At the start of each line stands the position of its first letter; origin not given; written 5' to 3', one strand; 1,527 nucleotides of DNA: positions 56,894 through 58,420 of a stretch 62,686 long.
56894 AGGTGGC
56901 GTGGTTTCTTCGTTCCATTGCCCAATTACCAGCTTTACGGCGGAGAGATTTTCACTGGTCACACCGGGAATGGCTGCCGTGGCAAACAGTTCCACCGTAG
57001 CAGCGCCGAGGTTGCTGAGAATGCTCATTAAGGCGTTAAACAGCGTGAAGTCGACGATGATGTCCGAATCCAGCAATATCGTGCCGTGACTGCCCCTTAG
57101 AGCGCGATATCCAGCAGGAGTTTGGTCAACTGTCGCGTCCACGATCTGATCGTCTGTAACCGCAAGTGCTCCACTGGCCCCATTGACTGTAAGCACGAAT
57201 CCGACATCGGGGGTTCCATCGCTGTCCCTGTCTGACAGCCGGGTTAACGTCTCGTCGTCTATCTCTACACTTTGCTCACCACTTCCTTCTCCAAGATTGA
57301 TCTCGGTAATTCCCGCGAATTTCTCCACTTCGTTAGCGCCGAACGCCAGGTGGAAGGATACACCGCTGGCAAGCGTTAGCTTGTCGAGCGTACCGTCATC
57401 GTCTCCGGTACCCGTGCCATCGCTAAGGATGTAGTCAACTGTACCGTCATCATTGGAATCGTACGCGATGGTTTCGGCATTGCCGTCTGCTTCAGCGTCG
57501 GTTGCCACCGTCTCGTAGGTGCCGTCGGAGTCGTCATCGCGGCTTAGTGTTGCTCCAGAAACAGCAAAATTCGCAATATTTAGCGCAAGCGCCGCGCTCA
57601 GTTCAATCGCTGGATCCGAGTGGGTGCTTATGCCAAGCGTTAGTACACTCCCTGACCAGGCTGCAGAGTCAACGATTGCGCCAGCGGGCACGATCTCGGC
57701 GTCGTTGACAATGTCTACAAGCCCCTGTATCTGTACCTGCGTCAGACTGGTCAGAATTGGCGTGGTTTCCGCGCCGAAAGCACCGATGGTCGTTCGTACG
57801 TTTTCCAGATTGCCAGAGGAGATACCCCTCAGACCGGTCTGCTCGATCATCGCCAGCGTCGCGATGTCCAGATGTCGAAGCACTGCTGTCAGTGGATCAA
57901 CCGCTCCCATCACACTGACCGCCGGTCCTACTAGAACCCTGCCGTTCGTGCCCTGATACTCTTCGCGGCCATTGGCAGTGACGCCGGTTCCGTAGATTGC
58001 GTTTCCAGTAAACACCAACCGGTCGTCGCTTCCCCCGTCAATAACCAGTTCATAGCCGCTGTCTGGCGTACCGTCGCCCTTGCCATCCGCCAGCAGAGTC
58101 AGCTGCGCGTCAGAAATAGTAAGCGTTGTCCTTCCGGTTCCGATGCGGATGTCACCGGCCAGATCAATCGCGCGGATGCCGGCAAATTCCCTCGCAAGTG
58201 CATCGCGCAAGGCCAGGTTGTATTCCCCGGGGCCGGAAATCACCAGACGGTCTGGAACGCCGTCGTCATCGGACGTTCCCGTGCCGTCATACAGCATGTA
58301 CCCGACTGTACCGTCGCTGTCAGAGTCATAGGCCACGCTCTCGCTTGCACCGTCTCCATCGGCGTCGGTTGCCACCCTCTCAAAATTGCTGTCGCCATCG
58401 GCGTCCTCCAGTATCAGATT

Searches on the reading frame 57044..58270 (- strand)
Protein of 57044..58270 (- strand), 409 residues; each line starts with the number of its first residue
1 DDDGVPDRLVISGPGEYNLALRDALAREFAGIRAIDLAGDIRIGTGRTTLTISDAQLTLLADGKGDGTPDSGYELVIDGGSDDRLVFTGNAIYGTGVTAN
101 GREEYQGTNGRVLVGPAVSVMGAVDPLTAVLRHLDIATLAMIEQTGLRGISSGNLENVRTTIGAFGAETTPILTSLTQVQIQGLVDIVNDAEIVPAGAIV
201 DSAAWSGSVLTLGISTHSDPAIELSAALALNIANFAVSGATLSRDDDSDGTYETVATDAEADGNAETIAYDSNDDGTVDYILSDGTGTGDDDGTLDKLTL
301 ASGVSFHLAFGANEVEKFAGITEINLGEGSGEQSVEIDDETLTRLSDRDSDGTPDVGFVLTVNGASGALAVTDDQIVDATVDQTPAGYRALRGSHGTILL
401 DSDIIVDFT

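Call 35: predict_structure(alignment_id=A3)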
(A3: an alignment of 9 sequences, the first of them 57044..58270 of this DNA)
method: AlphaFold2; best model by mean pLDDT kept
length: 409 residues; sequences in the alignment: 9
mean_pLDDT: 83.4   pTM: 0.76
mean pLDDT of the five models: 83.4, 80.5, 79.0, 72.4, 72.2
residues with pLDDT >= 90: 144; 70-90: 210; 50-70: 49; < 50: 6
segments of 3 or more residues with pLDDT < 50: 42-44
pLDDT, mean of each block of 10 residues (from residue 1): 72 84 70 80 68 89 77 89 89 90 92 93 90 91 93 94 88 91 95 90 92 82 90 92 87 89 87 81 66 80 70 70 78 79 81 81 80 77 67 85 78
secondary structure, 60 per line:
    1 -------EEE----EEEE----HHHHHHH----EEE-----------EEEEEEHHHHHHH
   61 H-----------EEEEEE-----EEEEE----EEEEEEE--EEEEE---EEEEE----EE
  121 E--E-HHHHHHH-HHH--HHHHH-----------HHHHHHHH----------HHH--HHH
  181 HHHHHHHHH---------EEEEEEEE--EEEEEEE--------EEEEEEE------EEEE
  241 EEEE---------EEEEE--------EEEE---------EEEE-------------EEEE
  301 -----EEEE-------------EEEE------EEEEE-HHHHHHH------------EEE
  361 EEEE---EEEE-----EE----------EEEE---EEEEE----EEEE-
elements in order: E8-10 E15-18 H23-29 E34-36 E48-53 H54-61 E73-78 E84-88 E93-99 E102-106 E110-114 E119-121 H126-132 H139-143 H155-162 H178-189 E199-206 E209-215 E224-230 E237-244 E254-258 E267-270 E280-283 E297-300 E306-309 E323-326 E333-337 H339-345 E358-364 E368-371 E389-392 E396-400 E405-408

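Call 38: fold_search(model_id=the predicted structure, library=pdb)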
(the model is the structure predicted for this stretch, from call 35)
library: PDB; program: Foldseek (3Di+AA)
matches with E <= 10: 281; with E <= 0.001: 2
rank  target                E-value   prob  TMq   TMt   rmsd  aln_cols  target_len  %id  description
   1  7u1z_B                4.2e-04  0.75  0.16  0.06  20.1       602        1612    8  Crystal structure of the DRBD and CROPs of TcdA (released 2022-03-09)
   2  8jb5                  9.5e-04  0.47  0.15  0.04  21.2       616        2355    8  The cryo-EM structure of Paeniclostridium sordellii lethal toxin (TcsL) (released 2023-12-13)
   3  4r04                  1.6e-03  0.66  0.19  0.06  19.4       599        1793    8  Clostridium difficile Toxin A (TcdA) (released 2016-01-06)
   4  7u1z_A                1.8e-03  0.47  0.16  0.05  19.3       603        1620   10  Crystal structure of the DRBD and CROPs of TcdA (released 2022-03-09)
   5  6ar6_A                1.3e-02  0.60  0.23  0.06  19.4       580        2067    6  Clostridioides difficile toxinB with DLD-4 darpin (released 2018-08-22)
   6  2zvd_A                6.4e-02  0.11  0.11  0.08  30.9       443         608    7  Crystal structure of Pseudomonas sp. MIS38 lipase in an open conformation (released 2009-11-10)
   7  7qnt_AAA              1.7e-01  0.25  0.16  0.14  20.7       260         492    7  TarM(Se) native (released 2023-05-10)
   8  8veh_A                2.9e-01  0.38  0.12  0.22  12.3       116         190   15  Crystal structure of outer membrane lipoprotein carrier protein (LolA) from Rickettsia bellii (released 2023-12-27)
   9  8veh_C                5.2e-01  0.35  0.11  0.19   7.2        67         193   16  Crystal structure of outer membrane lipoprotein carrier protein (LolA) from Rickettsia bellii (released 2023-12-27)
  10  7tyk_A                5.8e-01  0.07  0.14  0.08  15.7       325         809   10  Cryo-EM Structure of insulin receptor-related receptor (IRR) in apo-state captured at pH 7. The 3D refinement was appl (released 2023-02-15)
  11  2oyb                  6.1e-01  0.54  0.13  0.20  10.3        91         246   14  The crystal structure of OspA mutant (released 2008-03-04)
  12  6kk9_B                7.8e-01  0.51  0.13  0.25  10.2        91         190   13  A Crystal structure of OspA mutant (released 2020-07-29)
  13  6kk9_C                9.1e-01  0.47  0.13  0.25  10.2        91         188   13  A Crystal structure of OspA mutant (released 2020-07-29)
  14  2pi3                  9.6e-01  0.44  0.13  0.20  10.2        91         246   14  The crystal structure of OspA mutant (released 2008-05-27)
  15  3aum                  9.6e-01  0.38  0.12  0.18  10.6        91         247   15  Crystal structure of OspA mutant (released 2012-02-15)
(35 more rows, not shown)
